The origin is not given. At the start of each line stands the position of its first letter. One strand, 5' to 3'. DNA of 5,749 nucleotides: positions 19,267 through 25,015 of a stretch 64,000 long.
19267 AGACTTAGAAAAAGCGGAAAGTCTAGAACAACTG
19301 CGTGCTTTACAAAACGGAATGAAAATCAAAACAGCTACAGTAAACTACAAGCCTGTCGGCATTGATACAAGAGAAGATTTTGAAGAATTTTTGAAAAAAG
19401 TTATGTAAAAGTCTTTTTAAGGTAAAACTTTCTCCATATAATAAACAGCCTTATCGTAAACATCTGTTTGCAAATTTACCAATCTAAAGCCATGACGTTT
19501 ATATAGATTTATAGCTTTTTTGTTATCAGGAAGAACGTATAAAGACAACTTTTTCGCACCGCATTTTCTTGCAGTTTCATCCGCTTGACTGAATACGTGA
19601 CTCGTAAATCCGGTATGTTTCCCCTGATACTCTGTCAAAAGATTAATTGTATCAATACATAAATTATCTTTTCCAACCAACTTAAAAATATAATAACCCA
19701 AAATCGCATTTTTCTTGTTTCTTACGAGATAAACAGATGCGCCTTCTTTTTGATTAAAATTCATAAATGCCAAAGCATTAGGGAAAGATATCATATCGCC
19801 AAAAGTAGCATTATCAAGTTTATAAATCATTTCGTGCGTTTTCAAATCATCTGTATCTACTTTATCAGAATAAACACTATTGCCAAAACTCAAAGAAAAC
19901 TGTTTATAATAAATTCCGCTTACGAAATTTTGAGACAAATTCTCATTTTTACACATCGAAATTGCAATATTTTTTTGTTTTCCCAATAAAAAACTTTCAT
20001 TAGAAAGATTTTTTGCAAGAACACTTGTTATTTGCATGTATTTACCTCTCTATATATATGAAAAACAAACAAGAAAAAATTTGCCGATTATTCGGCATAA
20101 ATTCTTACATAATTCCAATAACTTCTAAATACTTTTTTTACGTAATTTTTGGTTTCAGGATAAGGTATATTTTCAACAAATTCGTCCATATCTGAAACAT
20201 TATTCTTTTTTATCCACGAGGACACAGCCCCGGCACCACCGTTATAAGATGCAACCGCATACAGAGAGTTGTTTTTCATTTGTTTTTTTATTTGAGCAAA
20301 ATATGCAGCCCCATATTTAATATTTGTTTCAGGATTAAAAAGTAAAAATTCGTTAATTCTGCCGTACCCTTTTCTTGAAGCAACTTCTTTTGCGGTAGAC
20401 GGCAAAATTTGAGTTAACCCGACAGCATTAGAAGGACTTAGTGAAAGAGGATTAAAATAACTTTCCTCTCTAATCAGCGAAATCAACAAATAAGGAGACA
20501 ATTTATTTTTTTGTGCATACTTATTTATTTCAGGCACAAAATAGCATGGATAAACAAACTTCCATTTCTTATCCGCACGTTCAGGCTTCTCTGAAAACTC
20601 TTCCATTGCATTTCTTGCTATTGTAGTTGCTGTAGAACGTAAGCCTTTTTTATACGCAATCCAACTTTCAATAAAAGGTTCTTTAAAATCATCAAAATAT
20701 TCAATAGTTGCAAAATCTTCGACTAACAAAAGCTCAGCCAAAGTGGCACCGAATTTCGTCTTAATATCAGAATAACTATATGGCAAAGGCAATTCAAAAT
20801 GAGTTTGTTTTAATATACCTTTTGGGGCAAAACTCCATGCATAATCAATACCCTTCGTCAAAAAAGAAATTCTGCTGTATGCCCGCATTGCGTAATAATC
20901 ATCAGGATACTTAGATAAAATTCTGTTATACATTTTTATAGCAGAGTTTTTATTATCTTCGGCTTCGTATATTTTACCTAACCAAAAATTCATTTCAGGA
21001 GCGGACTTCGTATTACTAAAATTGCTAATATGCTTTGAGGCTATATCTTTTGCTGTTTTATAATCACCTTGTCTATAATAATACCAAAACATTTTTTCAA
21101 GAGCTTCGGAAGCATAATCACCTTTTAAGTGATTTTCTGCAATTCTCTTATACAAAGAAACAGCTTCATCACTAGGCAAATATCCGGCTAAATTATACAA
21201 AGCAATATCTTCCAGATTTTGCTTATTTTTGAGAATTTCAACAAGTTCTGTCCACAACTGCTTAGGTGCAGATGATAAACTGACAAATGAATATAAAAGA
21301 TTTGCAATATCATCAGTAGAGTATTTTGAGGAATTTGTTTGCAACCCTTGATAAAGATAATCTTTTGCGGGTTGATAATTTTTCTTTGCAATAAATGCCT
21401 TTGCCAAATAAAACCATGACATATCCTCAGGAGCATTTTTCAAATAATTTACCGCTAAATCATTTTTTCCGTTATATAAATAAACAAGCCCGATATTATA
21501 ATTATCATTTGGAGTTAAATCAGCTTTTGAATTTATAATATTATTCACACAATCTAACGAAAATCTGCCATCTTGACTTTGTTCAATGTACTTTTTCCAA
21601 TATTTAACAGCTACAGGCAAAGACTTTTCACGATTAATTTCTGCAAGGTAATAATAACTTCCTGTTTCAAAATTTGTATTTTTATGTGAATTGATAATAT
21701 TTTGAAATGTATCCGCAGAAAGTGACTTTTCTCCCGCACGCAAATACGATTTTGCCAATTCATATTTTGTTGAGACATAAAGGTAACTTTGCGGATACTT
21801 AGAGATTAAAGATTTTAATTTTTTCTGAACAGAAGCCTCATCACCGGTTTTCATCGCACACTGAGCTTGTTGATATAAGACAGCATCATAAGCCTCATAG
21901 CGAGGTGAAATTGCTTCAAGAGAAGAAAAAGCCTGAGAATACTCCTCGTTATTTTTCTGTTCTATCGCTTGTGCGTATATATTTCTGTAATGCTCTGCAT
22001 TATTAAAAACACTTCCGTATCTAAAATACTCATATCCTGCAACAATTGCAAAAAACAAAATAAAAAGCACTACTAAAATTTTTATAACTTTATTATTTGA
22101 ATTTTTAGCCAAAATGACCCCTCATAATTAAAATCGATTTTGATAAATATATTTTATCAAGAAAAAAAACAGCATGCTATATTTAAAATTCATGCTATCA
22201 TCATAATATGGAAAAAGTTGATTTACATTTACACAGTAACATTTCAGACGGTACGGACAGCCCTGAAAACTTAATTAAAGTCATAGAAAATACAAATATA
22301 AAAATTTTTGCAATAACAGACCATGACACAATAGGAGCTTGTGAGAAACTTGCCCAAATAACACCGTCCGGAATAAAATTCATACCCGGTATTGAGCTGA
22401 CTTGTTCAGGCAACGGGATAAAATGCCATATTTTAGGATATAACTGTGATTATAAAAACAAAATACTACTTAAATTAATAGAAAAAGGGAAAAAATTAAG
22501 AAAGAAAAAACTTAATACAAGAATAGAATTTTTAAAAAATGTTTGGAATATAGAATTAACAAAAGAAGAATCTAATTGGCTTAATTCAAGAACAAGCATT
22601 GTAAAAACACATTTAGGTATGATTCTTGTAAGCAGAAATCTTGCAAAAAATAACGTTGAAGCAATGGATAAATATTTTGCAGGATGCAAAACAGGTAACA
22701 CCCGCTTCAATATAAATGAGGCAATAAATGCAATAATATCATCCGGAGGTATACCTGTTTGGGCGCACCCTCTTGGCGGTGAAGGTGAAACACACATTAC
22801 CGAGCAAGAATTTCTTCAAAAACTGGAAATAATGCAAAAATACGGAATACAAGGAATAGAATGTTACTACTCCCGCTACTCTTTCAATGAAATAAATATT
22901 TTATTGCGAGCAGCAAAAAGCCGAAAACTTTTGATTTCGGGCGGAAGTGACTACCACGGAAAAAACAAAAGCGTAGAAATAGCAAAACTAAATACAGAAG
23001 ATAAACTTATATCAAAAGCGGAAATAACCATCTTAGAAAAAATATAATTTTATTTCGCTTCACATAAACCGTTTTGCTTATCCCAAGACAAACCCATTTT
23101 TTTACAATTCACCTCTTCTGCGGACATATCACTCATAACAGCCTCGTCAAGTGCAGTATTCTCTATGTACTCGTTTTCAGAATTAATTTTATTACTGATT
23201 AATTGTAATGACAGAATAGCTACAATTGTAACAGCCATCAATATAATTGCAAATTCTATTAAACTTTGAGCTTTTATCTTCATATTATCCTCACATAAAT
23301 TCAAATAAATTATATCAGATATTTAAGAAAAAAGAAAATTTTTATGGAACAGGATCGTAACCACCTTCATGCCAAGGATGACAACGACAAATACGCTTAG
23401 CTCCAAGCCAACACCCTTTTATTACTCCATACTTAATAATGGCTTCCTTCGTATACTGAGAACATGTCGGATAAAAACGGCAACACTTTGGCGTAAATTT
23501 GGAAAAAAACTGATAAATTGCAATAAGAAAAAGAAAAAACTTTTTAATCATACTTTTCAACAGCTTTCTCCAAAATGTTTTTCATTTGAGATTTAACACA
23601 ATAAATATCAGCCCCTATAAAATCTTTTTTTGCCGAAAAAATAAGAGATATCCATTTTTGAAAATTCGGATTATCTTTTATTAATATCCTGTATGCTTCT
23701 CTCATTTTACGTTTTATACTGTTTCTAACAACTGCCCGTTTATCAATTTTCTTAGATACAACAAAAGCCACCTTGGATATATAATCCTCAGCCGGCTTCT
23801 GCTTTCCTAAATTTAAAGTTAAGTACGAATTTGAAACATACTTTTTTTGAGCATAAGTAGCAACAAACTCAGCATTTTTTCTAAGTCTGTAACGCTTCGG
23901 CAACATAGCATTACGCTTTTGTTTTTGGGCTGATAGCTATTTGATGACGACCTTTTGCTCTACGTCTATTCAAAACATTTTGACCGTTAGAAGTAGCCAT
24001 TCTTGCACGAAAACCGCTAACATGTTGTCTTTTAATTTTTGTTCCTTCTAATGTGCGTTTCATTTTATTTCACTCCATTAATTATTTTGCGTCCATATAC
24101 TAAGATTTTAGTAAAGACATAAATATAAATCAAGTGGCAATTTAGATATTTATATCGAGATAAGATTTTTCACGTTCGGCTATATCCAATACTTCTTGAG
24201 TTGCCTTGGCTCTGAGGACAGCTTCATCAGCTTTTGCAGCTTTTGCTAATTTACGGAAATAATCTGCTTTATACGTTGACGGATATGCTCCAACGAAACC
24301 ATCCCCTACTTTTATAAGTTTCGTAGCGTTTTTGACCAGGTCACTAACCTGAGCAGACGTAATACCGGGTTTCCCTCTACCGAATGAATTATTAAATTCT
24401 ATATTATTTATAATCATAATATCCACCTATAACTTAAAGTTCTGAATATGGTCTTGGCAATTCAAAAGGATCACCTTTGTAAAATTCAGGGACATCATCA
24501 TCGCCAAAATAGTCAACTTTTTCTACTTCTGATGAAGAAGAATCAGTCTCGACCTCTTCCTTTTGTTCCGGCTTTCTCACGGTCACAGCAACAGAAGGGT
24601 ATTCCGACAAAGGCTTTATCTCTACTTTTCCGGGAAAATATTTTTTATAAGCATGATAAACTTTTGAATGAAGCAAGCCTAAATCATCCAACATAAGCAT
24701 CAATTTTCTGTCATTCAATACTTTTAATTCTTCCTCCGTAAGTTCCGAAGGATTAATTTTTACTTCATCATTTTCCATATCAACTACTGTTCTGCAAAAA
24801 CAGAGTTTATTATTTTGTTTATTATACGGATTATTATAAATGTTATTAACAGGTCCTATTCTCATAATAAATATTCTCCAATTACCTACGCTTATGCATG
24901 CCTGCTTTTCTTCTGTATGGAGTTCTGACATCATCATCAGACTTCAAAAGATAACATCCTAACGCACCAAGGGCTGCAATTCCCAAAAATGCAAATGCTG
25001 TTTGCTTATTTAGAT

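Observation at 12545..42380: Recurrent N-terminal tag M-x-[IV]-x-x-[IV]-N ... F-x-G on at least nine unrelated, Sec-signal-less proteins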

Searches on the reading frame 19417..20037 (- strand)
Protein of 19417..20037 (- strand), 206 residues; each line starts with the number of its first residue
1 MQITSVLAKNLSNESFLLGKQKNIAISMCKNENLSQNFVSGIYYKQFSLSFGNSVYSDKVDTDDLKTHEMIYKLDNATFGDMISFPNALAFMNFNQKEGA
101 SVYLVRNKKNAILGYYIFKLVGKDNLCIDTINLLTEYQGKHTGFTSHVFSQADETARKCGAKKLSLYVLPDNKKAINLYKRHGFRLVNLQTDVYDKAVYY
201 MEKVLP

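Call 4: search_protein_families(library=pfam, proteins=[window:19417-20037:-], max_evalue=0.01)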
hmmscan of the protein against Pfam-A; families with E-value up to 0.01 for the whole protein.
window:19417-20037:- (206 aa): 4 families
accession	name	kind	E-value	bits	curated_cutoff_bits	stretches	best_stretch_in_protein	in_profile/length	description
PF00583.31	Acetyltransf_1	-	3.5e-10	40.6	20.7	1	71-184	4-116/116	Acetyltransferase (GNAT) family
PF13508.13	Acetyltransf_7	-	6.1e-05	23.8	27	1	101-185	4-83/84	Acetyltransferase (GNAT) domain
PF08445.16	FR47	-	0.0014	19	22.1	1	134-187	28-80/86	FR47-like protein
PF13302.13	Acetyltransf_3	-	0.0032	18.6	25.4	1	91-185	45-138/138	Acetyltransferase (GNAT) domain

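Call 7: search_protein_families(library=ncbifam, proteins=[window:19417-20037:-], max_evalue=0.1)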
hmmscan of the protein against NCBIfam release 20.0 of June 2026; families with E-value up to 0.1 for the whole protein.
window:19417-20037:- (206 aa): 12 families
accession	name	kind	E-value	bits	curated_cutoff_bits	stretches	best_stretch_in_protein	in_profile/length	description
TIGR01575.1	rimI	equivalog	1.2e-11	44.9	86.4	1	70-196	4-124/132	ribosomal protein S18-alanine N-acetyltransferase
TIGR03585.1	PseH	equivalog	1.3e-05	25.3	93.1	1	87-194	37-143/156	UDP-4-amino-4,6-dideoxy-N-acetyl-beta-L-altrosamine N-acetyltransferase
NF053587.1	SpmdActasePaiA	equivalog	1.4e-05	24.9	250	1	88-184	60-147/172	spermidine/spermine N(1)-acetyltransferase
NF040503.1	resist_ArsN1a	equivalog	6.7e-05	22.7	170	1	95-190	42-139/159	arsinothricin resistance N-acetyltransferase ArsN1 family A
NF000487.1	stat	exception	0.00014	21.4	420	1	124-198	103-175/189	streptothricin N-acetyltransferase STAT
NF007025.1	PRK09491.1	equivalog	0.00074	19.5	173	1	85-197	24-132/145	ribosomal protein S18-alanine N-acetyltransferase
NF000359.1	sat3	exception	0.0015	18.6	360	1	99-194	69-162/180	streptothricin N-acetyltransferase Sat3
NF010708.0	PRK14110.1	equivalog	0.0016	17.9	445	1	132-199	81-148/291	F0F1 ATP synthase subunit gamma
NF002959.0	PRK03624.1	equivalog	0.0017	18.1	124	1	136-185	81-130/147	GNAT family acetyltransferase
TIGR03103.1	trio_acet_GNAT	equivalog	0.0028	16.2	569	1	136-189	164-217/547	N-acetylglutaminylglutamine synthetase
TIGR03448.1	mycothiol_MshD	equivalog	0.02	14.2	163.1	1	149-189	250-290/294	mycothiol synthase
NF007853.0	PRK10562.1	equivalog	0.051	13.8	125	0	163-190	99-126/146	N-acetyltransferase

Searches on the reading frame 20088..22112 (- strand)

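Call 8: search_protein_families(library=pfam, proteins=[window:20088-22112:-], max_evalue=0.01)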
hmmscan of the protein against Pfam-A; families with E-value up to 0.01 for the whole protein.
window:20088-22112:- (674 aa): 12 families
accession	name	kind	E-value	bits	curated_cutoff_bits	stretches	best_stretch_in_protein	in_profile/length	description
PF01464.25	SLT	-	3e-28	98.2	21.3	1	529-642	3-113/117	Transglycosylase SLT domain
PF13174.12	TPR_6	-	6.7e-19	67.6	26.3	1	376-404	4-32/33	Tetratricopeptide repeat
PF13428.12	TPR_14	-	3.1e-11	43.2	23.5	1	374-414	3-43/44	Tetratricopeptide repeat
PF07719.23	TPR_2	-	7.9e-11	41.6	27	0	375-405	4-34/34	Tetratricopeptide repeat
PF13432.12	TPR_16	-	8.1e-09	36.2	32.7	0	341-405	3-64/65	Tetratricopeptide repeat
PF13525.12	YfiO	-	2.5e-08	34.4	25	2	74-155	3-84/203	Outer membrane lipoprotein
PF14559.12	TPR_19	-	1.7e-07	31.9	25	0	347-409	3-64/68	Tetratricopeptide repeat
PF09976.15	TPR_21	-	2.7e-06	27.7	25.5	1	77-162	40-125/193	Tetratricopeptide repeat-like domain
PF00515.34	TPR_1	-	9.9e-06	25.6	27.8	0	205-227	5-27/34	Tetratricopeptide repeat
PF13181.12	TPR_8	-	3.1e-05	24.2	25.7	0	373-400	2-29/34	Tetratricopeptide repeat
PF13424.12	TPR_12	-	5.5e-05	23.7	30.1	0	315-360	20-70/77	Tetratricopeptide repeat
PF25064.1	ARM_TT21_5th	-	0.00027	21.6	27.8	0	336-397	36-97/117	TT21 fifth ARM repeats domain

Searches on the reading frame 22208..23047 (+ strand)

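Call 8: search_protein_families(library=pfam, proteins=[window:22208-23047:+], max_evalue=0.01)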
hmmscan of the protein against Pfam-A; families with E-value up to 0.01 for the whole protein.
window:22208-23047:+ (279 aa): 1 family
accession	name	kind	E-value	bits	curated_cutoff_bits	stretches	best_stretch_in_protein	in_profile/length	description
PF02811.25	PHP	-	8.5e-11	42.9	26.4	1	5-158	1-150/164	PHP domain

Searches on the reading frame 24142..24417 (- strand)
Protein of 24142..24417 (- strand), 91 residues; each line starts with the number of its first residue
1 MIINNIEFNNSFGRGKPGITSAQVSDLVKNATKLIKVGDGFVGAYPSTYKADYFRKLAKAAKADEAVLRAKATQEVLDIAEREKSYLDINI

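Call 4: search_protein_families(library=pfam, proteins=[window:24142-24417:-], max_evalue=0.01)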
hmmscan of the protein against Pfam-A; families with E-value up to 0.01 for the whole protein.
window:24142-24417:- (91 aa): 0 families

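Call 7: search_protein_families(library=ncbifam, proteins=[window:24142-24417:-], max_evalue=0.1)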
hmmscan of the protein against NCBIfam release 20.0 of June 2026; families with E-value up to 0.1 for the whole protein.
window:24142-24417:- (91 aa): 1 family
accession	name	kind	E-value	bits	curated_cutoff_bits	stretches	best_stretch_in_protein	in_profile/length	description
TIGR04014.1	B12_SAM_MJ_0865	equivalog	0.075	11.8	360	1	16-55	288-328/434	methyl-coenzyme M reductase glutamine C-methyltransferase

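Call 45: search_protein_families(library=pfam, proteins=[window:24142-24417:-], max_evalue=10)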
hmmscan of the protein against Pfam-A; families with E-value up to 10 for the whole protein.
window:24142-24417:- (91 aa): 0 families

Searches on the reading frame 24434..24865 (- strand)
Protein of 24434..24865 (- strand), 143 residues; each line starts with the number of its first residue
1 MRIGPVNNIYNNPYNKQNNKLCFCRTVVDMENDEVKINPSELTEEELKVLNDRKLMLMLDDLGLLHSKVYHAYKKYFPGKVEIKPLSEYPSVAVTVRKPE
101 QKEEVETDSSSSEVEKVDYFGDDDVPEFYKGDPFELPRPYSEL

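Call 4: search_protein_families(library=pfam, proteins=[window:24434-24865:-], max_evalue=0.01)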
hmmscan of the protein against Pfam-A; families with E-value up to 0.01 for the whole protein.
window:24434-24865:- (143 aa): 0 families

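Call 7: search_protein_families(library=ncbifam, proteins=[window:24434-24865:-], max_evalue=0.1)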
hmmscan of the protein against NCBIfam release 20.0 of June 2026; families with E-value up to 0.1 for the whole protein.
window:24434-24865:- (143 aa): 0 families

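Call 45: search_protein_families(library=pfam, proteins=[window:24434-24865:-], max_evalue=10)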
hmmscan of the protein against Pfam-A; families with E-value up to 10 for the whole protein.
window:24434-24865:- (143 aa): 2 families
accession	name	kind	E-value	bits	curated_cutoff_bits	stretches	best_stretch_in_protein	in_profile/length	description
PF05029.18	TIMELESS_C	-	0.025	15.3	23.8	1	14-64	10-65/88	Timeless PAB domain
PF13741.12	MRP-S25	-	0.036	14.1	25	1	96-139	72-115/230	Mitochondrial ribosomal protein S25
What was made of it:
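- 24791..24865 (-): Tag of a 143-aa acidic protein (gene 24434-24865): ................…; the second motif is doubtful. No FlgM hit (calls 4, 45).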

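Call 85: list_cluster_members(proteins=[window:24434-24865:-, window:24434-24937:-, window:28112-28492:-, window:28112-28513:-, window:24142-24417:-, window:24142-24426:-, window:24882-28088:-, window:19417-20037:-, window:62369-63310:-])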
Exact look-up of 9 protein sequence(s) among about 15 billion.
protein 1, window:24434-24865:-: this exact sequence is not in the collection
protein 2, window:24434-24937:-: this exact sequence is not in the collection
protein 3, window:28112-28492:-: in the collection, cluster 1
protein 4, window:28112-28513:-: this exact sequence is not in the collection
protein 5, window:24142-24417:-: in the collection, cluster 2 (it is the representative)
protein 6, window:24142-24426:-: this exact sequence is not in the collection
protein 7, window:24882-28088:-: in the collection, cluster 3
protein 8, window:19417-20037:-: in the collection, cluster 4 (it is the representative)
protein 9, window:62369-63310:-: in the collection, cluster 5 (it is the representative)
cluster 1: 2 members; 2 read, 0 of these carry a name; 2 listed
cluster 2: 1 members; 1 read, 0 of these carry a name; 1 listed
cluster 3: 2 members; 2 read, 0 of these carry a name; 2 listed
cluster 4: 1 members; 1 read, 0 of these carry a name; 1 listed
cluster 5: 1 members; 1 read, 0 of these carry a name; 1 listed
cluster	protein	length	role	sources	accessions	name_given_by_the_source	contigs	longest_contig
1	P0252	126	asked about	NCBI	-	-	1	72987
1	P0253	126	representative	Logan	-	-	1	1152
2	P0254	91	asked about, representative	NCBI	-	-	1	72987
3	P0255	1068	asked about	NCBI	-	-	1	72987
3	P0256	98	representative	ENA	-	-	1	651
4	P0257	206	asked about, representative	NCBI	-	-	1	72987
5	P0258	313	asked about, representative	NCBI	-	-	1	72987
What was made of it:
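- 24791..24865 (-): Start not confirmed by a public call (call 85).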
